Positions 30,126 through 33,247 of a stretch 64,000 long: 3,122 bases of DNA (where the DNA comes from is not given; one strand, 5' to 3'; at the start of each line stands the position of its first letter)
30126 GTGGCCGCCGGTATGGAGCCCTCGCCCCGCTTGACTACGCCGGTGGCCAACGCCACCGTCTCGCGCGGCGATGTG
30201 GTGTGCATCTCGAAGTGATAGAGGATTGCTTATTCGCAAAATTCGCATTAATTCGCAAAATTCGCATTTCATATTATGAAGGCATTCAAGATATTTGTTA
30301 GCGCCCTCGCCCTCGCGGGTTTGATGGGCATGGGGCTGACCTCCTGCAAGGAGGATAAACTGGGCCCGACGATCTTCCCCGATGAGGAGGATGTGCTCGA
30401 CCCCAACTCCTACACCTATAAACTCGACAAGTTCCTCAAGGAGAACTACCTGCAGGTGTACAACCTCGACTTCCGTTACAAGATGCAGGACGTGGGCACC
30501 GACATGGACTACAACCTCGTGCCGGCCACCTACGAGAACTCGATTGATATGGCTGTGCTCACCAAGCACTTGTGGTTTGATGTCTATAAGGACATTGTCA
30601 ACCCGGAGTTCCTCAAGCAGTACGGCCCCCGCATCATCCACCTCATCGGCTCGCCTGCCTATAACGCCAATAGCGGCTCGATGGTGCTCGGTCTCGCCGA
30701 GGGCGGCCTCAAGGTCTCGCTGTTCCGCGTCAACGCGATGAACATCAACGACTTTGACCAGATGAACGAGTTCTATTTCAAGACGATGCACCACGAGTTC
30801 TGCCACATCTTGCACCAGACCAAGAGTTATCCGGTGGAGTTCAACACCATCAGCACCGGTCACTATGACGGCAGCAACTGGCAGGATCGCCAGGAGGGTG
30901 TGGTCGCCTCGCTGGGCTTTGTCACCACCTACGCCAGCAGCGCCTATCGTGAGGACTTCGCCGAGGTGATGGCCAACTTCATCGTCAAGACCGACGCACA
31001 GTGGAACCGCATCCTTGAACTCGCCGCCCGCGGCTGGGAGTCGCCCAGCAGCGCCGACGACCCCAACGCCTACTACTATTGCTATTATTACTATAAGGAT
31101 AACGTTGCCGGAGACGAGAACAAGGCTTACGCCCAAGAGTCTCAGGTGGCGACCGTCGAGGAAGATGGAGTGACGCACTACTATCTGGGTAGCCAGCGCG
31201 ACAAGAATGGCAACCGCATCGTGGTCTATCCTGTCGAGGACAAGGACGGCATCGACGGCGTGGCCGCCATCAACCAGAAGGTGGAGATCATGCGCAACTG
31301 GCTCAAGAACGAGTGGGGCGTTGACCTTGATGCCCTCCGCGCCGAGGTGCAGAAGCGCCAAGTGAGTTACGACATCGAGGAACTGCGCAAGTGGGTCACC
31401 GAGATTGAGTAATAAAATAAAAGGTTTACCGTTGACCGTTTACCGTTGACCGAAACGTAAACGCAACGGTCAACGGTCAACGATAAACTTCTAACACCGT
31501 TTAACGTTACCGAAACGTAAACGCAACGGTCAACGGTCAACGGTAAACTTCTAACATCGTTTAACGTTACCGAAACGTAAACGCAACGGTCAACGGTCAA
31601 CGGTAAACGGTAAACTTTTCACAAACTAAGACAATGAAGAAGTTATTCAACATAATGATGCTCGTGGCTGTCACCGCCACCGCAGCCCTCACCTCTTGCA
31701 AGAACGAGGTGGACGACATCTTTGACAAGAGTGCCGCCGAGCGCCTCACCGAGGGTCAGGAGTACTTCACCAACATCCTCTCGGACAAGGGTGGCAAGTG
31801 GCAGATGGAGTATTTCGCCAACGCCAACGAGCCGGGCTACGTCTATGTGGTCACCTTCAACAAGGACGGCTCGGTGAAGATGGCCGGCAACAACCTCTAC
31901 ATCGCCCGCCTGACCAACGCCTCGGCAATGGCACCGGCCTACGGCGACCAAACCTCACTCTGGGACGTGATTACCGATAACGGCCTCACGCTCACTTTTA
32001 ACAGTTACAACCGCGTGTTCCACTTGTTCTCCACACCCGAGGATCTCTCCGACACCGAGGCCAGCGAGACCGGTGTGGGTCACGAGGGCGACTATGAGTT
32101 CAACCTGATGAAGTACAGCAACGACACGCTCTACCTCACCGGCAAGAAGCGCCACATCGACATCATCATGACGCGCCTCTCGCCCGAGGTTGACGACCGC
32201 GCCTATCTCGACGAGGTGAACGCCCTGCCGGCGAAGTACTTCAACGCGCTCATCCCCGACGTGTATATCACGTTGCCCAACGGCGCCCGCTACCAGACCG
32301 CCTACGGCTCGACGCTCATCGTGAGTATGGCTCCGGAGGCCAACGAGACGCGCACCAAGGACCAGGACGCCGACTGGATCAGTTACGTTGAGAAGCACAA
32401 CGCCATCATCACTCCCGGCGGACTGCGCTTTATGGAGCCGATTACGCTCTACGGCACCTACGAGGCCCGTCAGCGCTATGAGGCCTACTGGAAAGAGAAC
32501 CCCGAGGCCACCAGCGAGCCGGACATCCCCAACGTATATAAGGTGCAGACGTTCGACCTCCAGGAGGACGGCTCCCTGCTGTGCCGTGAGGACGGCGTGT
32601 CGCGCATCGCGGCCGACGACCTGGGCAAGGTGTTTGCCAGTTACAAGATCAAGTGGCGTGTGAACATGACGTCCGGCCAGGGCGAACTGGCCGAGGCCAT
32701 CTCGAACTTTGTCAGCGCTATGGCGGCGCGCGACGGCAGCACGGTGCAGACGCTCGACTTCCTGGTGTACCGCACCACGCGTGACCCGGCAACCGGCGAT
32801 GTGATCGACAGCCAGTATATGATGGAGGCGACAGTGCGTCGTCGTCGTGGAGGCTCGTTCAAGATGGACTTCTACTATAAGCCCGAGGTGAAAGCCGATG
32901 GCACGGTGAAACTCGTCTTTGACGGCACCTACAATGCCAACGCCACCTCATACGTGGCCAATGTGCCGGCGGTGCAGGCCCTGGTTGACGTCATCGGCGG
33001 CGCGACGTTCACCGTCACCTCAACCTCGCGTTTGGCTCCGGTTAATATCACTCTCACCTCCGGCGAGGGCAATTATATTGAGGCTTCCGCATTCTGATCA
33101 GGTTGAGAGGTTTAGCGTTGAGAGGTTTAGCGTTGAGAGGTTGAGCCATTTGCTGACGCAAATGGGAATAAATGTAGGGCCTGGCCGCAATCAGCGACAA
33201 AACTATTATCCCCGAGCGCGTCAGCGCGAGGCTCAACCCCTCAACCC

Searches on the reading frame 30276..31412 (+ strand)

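Call 75: search_protein_families(library=pfam, proteins=[window:30276-31412:+], max_evalue=0.0001)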
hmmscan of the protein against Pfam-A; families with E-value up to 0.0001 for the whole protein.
window:30276-31412:+ (378 aa): 1 family
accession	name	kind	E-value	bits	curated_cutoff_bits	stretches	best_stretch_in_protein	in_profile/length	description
PF15890.11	Peptidase_Mx1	-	3.2e-80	269.4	25.6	1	47-352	5-240/240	Putative zinc-binding metallo-peptidase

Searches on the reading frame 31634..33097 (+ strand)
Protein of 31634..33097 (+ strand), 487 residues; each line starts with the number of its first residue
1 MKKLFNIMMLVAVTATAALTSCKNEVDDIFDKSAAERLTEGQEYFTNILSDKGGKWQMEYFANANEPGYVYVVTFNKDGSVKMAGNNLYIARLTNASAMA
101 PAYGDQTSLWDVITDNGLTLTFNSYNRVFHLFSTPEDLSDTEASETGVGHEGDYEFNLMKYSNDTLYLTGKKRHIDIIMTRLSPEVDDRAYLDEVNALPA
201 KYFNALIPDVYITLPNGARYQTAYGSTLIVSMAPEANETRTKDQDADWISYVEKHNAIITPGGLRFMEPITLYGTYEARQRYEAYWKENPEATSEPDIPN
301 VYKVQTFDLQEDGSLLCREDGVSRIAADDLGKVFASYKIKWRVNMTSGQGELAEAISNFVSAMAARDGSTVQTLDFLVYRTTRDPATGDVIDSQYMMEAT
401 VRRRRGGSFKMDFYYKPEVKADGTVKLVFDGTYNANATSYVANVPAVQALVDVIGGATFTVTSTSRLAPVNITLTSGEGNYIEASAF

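Call 75: search_protein_families(library=pfam, proteins=[window:31634-33097:+], max_evalue=0.0001)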
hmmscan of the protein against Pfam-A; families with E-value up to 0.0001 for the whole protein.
window:31634-33097:+ (487 aa): 1 family
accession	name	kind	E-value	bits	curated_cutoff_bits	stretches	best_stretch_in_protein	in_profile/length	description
PF14135.11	DUF4302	-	1.8e-40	139.7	27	1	27-275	2-232/241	Domain of unknown function (DUF4302)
